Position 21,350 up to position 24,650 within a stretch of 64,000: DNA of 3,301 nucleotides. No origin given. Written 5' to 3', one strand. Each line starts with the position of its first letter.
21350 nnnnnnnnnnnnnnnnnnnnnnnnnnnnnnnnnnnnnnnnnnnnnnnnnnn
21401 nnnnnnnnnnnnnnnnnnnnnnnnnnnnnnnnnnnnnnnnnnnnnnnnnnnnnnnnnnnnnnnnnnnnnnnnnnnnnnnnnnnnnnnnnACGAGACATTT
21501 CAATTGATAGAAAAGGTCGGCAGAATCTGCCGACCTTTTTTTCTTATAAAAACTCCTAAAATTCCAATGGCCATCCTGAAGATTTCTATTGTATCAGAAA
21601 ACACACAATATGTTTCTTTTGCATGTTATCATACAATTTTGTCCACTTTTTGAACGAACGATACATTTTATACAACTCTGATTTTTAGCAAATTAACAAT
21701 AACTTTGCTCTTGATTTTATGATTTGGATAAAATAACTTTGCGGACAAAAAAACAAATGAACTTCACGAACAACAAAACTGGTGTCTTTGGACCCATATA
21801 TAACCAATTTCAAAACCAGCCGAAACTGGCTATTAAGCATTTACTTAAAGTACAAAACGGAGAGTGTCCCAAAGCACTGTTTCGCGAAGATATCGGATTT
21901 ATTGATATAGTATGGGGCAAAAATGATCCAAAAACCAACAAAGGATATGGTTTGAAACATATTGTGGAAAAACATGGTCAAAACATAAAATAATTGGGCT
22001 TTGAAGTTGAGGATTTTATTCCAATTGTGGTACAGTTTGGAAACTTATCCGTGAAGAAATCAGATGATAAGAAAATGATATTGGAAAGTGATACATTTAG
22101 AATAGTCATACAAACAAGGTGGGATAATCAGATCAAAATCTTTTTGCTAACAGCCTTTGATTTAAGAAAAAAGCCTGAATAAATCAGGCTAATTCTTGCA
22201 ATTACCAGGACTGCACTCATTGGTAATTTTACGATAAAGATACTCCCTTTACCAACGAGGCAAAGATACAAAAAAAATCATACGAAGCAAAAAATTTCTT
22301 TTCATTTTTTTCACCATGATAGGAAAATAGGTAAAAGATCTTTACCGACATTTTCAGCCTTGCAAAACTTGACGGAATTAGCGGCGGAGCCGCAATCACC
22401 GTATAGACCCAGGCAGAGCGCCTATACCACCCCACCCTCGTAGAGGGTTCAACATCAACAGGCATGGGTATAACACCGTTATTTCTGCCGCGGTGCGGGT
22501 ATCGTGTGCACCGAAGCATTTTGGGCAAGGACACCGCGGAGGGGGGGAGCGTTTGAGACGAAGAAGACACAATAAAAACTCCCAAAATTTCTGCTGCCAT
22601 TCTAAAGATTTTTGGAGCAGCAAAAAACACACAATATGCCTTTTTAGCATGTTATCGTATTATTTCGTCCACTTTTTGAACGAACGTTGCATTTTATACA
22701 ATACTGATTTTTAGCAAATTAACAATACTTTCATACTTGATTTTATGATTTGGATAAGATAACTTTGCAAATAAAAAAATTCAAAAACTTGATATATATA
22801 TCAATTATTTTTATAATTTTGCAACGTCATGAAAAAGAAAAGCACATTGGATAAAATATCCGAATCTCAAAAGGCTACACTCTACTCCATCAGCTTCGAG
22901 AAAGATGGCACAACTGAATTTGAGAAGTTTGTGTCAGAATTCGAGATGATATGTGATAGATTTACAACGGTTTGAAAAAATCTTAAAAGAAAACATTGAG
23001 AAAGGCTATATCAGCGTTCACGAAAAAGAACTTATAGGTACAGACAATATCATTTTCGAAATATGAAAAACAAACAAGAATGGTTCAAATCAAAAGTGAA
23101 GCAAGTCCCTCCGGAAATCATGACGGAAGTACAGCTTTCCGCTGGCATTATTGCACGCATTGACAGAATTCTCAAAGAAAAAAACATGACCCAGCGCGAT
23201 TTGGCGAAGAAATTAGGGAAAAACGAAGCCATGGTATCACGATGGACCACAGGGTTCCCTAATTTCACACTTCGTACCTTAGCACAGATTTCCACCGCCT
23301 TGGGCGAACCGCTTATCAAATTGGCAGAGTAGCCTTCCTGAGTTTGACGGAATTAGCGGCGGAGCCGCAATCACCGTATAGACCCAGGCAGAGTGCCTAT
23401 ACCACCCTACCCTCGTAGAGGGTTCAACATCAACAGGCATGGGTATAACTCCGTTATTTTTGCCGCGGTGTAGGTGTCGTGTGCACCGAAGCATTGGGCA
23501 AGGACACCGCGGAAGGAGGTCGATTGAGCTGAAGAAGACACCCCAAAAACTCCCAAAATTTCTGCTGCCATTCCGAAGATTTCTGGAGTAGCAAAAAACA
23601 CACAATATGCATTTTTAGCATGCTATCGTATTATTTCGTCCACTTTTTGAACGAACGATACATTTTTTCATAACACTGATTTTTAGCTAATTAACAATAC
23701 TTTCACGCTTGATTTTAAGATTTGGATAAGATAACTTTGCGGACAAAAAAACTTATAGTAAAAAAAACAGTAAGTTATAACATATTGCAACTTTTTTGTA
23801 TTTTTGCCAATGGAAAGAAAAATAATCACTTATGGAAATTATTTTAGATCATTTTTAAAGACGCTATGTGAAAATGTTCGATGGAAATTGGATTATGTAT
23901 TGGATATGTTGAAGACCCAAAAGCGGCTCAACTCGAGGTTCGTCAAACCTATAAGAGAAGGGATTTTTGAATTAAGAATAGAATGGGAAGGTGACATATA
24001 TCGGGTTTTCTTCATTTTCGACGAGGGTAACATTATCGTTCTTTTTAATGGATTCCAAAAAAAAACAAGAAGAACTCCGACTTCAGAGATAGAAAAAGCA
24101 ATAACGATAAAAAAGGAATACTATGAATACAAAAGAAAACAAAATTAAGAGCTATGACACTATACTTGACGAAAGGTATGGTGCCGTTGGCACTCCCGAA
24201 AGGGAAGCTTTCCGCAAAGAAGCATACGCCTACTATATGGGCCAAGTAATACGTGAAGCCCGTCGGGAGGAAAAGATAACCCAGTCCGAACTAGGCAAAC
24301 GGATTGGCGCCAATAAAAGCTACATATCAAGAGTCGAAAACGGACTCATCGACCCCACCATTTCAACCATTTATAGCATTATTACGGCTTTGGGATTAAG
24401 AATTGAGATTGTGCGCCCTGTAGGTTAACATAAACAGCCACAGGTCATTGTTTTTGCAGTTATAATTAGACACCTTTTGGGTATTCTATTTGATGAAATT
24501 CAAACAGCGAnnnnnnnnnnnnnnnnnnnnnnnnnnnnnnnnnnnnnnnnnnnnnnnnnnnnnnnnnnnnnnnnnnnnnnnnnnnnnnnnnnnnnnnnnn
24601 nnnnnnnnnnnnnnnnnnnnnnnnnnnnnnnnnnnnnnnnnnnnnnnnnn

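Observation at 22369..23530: B modules: ~190-nt structured repeat whose main stem shows compensatory base changes in a distant copy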

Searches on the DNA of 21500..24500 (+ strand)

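Call 26: search_rna_families(source=window, start=21500, end=24500, threshold=evalue, max_evalue=10, show_alignments=2)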
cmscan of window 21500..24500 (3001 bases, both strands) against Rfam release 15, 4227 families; matches with E-value up to 10: 10.
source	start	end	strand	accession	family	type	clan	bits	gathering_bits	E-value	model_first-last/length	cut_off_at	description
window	21503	21555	-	RF02056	STnc390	Gene; sRNA;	-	22.6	50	0.097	1-60/60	no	Salmonella sRNA STnc390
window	21977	22007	+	RF01376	CRISPR-DR63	Gene; CRISPR;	CL00015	22.4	37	2.7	1-37/37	no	CRISPR RNA direct repeat element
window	21500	21552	+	RF00084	CsrC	Gene; sRNA;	CL00106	20.3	61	0.0026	199-255/255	5'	CsrC RNA family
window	21500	21541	+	RF02056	STnc390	Gene; sRNA;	-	19.8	50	0.6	11-54/60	no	Salmonella sRNA STnc390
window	21500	21540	+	RF02596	cyano_het_sRNA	Gene; sRNA;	-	19.5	35.7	1.2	18-56/56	5'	Cyanobacteria heterocyst sRNA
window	21503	21650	-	RF02053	STnc430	Gene; sRNA;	-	19.5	47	7.7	1-162/162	no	Enterobacterial sRNA STnc430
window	21511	21539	-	RF00084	CsrC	Gene; sRNA;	CL00106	18.7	61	0.009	211-242/255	no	CsrC RNA family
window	22157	22207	-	RF03485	mir-4000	Gene; miRNA;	-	18.5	58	3.1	1-54/54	no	mir-4000 microRNA precursor family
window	24044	24074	+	RF00522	PreQ1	Cis-reg; riboswitch;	-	16.7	39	4.7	1-45/45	no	PreQ1 (pre queuosine) riboswitch aptamer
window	23209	23266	+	RF02687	RAGATH-8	Gene; sRNA;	-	10.9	86.7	9.3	1-276/276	no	RAGATH-8 RNA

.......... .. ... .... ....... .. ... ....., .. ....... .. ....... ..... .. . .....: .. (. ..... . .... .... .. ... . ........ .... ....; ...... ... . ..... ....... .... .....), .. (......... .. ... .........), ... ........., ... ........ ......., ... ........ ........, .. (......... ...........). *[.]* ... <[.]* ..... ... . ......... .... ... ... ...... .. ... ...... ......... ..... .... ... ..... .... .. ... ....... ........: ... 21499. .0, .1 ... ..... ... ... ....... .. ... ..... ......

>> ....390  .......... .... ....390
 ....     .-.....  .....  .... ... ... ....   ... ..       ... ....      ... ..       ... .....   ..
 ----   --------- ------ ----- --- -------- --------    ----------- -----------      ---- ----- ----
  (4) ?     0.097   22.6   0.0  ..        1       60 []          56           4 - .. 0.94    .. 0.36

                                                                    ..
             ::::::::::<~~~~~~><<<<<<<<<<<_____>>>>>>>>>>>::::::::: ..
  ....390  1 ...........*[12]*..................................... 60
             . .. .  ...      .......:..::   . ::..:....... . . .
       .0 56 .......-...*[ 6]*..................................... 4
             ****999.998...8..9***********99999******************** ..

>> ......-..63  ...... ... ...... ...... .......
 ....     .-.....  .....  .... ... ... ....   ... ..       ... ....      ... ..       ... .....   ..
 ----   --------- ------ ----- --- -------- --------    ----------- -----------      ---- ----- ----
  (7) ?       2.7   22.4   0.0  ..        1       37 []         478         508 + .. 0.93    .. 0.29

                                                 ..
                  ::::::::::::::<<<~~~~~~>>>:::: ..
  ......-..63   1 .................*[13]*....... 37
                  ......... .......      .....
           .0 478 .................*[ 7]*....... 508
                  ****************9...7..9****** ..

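Call 57: search_dna_similar(query=window:22369-22570:+, collection=plasmids, mode=distant, max_evalue=0.01, max_rows=10)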
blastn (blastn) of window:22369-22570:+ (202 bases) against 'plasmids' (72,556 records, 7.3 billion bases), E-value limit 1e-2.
No match.

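Call 58: search_dna_similar(query=window:22369-22570:+, collection=phages, mode=distant, max_evalue=0.01, max_rows=10)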
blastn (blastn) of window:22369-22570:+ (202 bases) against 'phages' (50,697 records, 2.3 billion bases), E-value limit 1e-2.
No match.

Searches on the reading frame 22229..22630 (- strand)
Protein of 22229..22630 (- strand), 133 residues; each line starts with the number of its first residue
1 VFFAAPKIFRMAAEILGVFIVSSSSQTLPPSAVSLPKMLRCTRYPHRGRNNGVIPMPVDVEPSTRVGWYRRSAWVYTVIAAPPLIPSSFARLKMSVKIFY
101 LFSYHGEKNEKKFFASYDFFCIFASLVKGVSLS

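Call 10: search_protein_families(library=pfam, proteins=[window:22229-22630:-], max_evalue=0.01)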
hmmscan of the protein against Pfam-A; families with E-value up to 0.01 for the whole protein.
window:22229-22630:- (133 aa): 0 families
